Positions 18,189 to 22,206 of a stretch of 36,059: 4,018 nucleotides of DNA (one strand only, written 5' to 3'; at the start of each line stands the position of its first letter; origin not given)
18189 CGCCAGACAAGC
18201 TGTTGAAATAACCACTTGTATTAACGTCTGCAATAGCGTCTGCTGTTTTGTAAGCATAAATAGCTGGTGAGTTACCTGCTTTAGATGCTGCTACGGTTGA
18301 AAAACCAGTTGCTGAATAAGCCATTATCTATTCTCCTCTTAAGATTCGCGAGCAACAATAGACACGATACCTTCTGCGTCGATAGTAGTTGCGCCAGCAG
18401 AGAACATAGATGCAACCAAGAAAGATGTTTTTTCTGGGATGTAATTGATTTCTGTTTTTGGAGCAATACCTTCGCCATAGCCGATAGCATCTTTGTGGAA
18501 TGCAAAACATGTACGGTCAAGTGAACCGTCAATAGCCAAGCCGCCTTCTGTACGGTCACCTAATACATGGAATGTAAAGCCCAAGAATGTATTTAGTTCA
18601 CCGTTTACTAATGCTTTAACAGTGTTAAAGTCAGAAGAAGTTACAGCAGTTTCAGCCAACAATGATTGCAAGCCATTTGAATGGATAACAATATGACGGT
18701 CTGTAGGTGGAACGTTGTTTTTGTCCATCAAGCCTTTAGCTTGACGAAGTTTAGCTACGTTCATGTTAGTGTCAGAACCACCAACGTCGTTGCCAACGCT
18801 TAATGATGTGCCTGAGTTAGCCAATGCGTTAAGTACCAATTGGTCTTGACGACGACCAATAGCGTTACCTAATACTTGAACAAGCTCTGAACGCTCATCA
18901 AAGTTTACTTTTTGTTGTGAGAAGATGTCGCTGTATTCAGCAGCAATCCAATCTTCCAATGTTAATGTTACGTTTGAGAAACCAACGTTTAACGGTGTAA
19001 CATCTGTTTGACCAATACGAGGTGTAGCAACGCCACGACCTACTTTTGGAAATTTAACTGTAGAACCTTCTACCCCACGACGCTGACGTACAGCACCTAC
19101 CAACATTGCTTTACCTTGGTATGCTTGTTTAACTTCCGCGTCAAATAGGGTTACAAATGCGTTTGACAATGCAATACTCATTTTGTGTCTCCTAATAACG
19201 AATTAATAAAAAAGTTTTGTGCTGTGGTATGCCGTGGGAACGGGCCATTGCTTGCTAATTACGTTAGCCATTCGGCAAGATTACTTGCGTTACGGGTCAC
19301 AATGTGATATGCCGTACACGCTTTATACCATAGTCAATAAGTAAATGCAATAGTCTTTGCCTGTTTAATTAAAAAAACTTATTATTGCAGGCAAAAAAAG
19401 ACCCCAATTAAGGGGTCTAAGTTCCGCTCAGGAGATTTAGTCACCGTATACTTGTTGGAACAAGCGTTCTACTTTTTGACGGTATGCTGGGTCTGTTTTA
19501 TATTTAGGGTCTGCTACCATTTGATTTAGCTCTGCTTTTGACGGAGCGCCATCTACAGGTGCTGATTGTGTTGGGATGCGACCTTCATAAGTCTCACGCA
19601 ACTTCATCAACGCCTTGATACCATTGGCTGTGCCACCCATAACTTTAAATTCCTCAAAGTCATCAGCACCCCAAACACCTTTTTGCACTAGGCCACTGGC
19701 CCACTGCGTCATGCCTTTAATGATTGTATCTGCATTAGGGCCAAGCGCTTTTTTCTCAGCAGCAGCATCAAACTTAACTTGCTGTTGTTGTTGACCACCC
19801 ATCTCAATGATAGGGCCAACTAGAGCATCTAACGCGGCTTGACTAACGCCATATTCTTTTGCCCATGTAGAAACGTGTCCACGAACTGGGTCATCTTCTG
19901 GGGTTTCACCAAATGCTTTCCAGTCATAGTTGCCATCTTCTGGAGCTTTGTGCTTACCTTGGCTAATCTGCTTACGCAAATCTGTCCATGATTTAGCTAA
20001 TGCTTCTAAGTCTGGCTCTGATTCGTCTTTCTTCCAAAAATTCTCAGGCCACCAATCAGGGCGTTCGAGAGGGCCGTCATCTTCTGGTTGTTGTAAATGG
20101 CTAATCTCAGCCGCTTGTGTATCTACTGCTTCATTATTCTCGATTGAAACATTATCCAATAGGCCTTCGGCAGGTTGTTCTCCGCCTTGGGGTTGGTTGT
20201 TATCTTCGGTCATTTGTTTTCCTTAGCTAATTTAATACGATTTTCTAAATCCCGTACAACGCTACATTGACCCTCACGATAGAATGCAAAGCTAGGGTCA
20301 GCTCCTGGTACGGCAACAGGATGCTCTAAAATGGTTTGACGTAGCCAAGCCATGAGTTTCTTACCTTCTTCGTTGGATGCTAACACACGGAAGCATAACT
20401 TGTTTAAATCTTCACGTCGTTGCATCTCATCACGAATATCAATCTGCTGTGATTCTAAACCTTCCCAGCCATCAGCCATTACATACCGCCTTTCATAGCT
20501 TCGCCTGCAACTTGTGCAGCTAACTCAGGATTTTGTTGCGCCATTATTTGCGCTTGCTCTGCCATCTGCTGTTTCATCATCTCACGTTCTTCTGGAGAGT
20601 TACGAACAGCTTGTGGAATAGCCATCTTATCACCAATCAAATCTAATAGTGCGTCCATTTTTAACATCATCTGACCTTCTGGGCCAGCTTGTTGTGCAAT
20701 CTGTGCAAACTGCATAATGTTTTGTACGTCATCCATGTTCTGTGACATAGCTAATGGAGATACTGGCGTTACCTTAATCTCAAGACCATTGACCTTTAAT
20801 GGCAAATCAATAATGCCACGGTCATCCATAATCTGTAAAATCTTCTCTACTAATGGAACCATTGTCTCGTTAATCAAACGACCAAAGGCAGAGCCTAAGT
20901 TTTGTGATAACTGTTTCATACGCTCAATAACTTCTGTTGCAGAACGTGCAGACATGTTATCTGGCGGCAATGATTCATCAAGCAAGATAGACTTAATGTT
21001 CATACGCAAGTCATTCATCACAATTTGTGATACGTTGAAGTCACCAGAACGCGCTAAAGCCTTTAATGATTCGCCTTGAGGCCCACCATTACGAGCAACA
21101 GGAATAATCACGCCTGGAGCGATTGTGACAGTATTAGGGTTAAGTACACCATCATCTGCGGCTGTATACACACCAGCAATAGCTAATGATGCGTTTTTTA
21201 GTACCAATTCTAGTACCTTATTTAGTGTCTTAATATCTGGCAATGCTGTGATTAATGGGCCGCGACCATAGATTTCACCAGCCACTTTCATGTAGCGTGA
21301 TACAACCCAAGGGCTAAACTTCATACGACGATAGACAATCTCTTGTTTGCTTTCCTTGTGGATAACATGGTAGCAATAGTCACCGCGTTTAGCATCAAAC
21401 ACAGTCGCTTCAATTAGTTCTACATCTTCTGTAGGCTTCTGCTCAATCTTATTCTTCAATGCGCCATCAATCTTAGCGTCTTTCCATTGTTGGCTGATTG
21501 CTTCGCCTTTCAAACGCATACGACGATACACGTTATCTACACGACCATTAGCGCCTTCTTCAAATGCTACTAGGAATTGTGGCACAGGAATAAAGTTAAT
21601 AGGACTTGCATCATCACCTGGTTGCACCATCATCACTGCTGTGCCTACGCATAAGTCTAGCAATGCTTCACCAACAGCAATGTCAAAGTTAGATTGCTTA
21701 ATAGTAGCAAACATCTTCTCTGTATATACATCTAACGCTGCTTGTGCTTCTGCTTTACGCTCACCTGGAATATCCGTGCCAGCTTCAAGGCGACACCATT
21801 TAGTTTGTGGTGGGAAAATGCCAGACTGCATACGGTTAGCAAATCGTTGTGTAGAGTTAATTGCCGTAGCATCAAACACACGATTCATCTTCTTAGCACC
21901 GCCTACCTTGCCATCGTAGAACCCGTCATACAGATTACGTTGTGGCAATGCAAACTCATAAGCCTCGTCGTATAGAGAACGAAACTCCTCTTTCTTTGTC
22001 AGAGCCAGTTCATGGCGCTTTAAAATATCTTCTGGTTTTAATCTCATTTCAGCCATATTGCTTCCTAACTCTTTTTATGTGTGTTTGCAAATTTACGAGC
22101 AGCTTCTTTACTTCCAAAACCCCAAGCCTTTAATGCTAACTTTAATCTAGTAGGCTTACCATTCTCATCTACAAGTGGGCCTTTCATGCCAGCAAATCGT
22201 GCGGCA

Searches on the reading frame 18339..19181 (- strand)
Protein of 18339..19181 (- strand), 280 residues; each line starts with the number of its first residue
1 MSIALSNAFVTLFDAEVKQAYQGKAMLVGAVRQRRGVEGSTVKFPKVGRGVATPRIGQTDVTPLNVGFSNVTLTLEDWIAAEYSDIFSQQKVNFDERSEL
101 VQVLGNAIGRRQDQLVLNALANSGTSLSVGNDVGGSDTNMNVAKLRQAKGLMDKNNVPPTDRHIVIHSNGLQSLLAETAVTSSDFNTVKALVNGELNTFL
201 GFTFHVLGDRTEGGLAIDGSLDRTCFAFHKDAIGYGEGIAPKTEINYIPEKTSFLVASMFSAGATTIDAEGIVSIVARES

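Call 32: search_protein_families(library=phrogs, proteins=[window:18339-19181:-], max_evalue=0.00001)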
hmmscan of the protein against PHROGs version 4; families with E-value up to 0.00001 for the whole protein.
window:18339-19181:- (280 aa): 3 families
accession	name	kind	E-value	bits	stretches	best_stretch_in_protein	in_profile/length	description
phrog_3437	-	head and packaging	6.5e-54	184.1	1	2-276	4-290/294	major head protein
phrog_267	-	head and packaging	1.5e-19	71.4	1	9-277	41-325/410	major head protein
phrog_283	-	head and packaging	4e-06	27.4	1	40-205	43-212/385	major head protein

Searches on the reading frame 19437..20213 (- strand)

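Call 58: search_protein_families(library=pfam, proteins=[window:19437-20213:-], max_evalue=0.001)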
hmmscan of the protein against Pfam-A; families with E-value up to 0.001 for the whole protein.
window:19437-20213:- (258 aa): 1 family
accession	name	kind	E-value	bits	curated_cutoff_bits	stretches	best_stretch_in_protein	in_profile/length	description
PF05396.16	Phage_T7_Capsid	-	2.1e-43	149.3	27.1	1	79-253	1-187/188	Phage T7 capsid assembly protein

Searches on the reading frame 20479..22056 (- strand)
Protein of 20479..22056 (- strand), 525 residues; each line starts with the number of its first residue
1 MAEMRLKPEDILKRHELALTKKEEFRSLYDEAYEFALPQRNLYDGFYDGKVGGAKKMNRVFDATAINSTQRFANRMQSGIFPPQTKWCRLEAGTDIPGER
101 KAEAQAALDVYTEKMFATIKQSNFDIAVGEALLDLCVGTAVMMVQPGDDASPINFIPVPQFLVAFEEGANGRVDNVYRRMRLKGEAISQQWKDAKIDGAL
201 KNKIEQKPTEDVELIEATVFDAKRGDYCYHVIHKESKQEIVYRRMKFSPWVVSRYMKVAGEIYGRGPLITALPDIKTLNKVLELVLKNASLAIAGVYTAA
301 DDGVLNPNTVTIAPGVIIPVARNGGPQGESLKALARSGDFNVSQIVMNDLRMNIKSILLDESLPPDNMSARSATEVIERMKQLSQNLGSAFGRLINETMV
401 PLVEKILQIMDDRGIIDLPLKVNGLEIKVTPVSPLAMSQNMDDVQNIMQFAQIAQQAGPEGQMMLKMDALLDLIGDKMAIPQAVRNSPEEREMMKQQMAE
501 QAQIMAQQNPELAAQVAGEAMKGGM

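Call 32: search_protein_families(library=phrogs, proteins=[window:20479-22056:-], max_evalue=0.00001)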
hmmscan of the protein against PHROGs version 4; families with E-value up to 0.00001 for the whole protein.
window:20479-22056:- (525 aa): 4 families
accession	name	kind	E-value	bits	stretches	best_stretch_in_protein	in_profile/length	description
phrog_332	-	connector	2.2e-86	291.4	1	9-520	12-541/560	head-tail adaptor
phrog_449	-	connector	9.3e-33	114.5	1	52-518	46-509/520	head-tail adaptor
phrog_21643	-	unknown function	1.3e-26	94.3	1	277-517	3-244/268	-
phrog_21528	-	unknown function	8.1e-22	78.8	1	10-217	5-212/224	-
